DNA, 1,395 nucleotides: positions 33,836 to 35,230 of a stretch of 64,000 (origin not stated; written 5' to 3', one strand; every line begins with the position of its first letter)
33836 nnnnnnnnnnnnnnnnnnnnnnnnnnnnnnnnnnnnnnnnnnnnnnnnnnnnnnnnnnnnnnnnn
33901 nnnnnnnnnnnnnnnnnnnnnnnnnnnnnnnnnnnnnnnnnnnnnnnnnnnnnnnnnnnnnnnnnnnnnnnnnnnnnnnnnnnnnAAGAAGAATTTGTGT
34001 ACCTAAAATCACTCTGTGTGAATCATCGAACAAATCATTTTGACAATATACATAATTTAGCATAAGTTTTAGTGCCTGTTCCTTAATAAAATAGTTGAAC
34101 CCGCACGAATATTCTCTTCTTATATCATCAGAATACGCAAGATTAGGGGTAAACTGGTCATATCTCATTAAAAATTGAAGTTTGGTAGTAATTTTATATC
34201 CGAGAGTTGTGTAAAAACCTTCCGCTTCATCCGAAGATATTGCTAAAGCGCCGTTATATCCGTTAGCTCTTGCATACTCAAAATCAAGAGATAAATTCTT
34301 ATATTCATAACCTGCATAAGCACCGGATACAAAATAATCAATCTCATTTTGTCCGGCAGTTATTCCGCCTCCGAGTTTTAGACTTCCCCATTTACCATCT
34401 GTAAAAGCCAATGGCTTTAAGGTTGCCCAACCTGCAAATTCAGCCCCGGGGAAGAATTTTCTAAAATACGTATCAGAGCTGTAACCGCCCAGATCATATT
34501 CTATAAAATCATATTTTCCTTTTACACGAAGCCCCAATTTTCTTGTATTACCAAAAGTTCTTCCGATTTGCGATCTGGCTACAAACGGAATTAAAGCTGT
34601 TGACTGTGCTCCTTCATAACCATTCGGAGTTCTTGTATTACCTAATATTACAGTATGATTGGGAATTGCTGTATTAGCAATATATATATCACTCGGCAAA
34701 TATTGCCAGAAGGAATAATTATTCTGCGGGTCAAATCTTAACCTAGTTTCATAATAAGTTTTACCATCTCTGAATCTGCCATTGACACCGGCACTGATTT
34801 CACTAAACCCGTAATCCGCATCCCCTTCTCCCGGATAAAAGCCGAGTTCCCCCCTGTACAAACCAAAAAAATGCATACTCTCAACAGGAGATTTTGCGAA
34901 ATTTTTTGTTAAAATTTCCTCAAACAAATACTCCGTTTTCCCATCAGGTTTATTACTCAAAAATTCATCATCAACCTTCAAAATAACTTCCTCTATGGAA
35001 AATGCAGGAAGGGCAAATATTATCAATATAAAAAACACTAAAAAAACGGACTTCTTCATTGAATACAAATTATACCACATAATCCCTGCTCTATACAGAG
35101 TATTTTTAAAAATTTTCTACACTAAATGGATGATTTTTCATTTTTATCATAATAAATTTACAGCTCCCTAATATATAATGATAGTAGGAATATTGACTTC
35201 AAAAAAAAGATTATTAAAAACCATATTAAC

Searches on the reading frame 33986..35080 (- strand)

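Call 81: search_protein_families(library=pfam, proteins=[window:33986-35080:-], max_evalue=0.0001)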
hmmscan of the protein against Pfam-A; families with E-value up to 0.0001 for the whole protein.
window:33986-35080:- (365 aa): 1 family
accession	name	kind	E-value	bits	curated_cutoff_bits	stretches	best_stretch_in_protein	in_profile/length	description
PF07396.17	Porin_O_P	-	4.3e-07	29.9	20.9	1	250-349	228-347/370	Phosphate-selective porin O and P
